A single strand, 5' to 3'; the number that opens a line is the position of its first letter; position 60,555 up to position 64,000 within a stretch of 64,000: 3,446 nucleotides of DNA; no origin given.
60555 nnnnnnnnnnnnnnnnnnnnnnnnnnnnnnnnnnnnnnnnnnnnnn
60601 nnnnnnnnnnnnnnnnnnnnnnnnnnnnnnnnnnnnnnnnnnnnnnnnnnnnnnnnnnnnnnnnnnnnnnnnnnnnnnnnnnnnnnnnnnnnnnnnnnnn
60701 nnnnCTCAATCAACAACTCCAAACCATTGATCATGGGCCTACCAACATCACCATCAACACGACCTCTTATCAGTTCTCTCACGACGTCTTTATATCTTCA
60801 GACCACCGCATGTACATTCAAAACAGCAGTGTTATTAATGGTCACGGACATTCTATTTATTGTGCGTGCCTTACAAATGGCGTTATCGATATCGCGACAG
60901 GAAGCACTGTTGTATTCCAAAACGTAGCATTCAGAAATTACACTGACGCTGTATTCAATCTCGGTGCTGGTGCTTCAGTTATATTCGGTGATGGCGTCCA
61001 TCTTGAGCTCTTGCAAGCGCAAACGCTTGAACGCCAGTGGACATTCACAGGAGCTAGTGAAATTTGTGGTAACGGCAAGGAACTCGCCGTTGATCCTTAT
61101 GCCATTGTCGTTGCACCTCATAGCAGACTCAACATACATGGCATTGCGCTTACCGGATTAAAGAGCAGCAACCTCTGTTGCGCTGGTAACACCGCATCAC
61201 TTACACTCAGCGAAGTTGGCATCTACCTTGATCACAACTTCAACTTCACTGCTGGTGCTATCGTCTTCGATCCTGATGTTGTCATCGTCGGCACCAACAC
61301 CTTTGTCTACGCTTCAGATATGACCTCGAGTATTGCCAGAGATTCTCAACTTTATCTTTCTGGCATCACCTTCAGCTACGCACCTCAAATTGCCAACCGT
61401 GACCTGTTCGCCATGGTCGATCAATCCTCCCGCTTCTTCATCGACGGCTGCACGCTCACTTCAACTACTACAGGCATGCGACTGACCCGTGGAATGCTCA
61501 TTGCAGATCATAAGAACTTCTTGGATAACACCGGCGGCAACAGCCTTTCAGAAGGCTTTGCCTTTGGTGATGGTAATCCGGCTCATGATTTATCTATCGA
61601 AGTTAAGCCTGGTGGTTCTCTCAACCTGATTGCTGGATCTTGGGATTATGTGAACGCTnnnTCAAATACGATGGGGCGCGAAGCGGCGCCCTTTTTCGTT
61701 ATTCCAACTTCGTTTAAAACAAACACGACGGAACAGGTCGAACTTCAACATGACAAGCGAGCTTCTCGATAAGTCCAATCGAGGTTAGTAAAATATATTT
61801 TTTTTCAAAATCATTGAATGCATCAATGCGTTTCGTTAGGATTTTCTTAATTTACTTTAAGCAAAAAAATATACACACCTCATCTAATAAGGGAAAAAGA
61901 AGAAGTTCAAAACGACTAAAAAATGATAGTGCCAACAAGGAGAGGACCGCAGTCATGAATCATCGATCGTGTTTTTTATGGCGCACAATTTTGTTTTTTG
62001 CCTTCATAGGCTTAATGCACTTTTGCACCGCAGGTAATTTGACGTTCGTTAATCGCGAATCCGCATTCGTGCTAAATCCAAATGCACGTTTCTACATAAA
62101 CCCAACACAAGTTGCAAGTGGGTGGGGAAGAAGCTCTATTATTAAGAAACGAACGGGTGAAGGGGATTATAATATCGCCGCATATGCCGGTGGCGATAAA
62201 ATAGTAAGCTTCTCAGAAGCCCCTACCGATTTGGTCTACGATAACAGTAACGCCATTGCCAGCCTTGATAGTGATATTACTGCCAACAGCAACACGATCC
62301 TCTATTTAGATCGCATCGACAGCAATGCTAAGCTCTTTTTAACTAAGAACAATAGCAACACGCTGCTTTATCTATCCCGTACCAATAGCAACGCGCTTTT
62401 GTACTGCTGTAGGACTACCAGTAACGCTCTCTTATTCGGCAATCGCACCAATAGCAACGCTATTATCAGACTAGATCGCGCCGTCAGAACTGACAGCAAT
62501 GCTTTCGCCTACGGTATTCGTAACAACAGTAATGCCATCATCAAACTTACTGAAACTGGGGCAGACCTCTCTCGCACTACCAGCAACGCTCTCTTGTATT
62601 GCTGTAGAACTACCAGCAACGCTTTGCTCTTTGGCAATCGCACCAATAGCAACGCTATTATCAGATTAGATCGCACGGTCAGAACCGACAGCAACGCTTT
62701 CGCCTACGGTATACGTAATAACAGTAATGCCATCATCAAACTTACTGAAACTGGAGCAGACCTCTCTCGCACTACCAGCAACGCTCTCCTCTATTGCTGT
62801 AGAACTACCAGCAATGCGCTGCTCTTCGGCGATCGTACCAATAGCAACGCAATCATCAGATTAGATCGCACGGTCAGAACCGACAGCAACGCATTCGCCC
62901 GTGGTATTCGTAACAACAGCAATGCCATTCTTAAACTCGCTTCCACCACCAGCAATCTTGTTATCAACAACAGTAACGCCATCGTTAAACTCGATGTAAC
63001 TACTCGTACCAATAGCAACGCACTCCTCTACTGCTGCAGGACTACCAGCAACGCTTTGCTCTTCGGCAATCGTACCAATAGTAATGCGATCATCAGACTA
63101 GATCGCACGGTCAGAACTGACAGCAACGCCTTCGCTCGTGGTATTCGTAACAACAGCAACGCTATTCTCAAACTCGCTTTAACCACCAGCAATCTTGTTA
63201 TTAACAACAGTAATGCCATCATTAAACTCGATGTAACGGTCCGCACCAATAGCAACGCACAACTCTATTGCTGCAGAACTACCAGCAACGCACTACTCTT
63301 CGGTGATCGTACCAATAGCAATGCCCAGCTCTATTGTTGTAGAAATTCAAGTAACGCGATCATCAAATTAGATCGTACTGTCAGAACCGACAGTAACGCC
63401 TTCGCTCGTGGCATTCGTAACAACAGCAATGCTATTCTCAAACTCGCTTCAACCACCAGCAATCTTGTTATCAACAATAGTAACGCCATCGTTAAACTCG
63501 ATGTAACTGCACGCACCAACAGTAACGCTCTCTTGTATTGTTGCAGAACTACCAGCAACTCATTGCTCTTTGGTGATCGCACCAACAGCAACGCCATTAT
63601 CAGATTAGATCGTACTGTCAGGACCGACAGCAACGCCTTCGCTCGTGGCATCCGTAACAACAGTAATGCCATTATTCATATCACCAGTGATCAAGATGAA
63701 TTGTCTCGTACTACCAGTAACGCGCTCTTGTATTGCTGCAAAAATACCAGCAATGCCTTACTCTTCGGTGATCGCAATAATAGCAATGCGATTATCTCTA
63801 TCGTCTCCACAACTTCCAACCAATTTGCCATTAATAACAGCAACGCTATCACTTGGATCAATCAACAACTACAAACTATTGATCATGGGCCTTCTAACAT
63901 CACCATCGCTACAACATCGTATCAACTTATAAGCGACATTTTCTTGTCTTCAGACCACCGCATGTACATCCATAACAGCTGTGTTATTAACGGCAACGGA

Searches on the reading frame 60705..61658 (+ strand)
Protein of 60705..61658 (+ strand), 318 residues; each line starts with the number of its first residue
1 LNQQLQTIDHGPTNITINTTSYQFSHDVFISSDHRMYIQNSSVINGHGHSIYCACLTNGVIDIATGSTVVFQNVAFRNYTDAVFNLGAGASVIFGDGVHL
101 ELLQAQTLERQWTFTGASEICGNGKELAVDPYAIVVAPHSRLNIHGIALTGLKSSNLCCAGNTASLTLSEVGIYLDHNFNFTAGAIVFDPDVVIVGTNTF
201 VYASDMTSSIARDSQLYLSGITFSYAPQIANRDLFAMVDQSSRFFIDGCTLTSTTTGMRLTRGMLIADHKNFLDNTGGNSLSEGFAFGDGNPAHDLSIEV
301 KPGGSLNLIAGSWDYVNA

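Call 62: search_protein_families(library=phrogs, proteins=[window:60705-61658:+], max_evalue=0.01)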
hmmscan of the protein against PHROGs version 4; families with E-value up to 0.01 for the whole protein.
window:60705-61658:+ (318 aa): 0 families

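Call 63: search_protein_families(library=pfam, proteins=[window:60705-61658:+], max_evalue=10)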
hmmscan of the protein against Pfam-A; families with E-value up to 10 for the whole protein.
window:60705-61658:+ (318 aa): 0 families

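Call 65: find_related_loci(query=window:60705-61658:+, collection=genome_contigs, flank=6000)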
Query window:60705-61658:+ (318 aa) in genome_contigs; peptide patterns used: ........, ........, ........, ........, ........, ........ (x = any residue, [..] = any of these).
57 stretches matched a pattern; 1 encode a relative of the query (tblastn E <= 1e-3); 1 distinct loci.
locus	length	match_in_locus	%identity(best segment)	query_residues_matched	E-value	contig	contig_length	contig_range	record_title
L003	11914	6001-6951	72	1-317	1e-152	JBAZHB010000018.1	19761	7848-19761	MAG: Candidatus Babeliales bacterium isolate SO_2017_LW3_6 NODE_7285_length_19761_cov_1.617347_LW162_2017, whole genome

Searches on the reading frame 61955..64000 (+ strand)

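Call 11: search_protein_families(library=pfam, proteins=[window:61955-64000:+], max_evalue=1)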
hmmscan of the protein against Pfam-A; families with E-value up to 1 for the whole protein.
window:61955-64000:+ (682 aa): 6 families
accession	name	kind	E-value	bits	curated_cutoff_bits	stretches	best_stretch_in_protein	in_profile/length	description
PF22418.2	EhRGS-RhoGEF_PH-like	-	9e-07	29.3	27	0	355-422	12-77/141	EhRGS-RhoGEF PH domain-like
PF24324.1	MYND_ZMYND11_ZMYD8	-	9.2e-07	29.1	27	0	588-599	6-17/35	ZMYND11/ZMYD8, MYND zinc finger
PF20063.5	DUF6462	-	0.0011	19.6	27.1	0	465-484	26-45/51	Family of unknown function (DUF6462)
PF24952.1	DUF7761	-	0.05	14.1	27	0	414-439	26-53/105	Domain of unknown function (DUF7761)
PF15619.11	Lebercilin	-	0.051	13.6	34.3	0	464-504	135-175/193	Ciliary protein causing Leber congenital amaurosis disease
PF16689.10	APC_N_CC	-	0.18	12.5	27.4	0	316-335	22-41/52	Coiled-coil N-terminus of APC, dimerisation domain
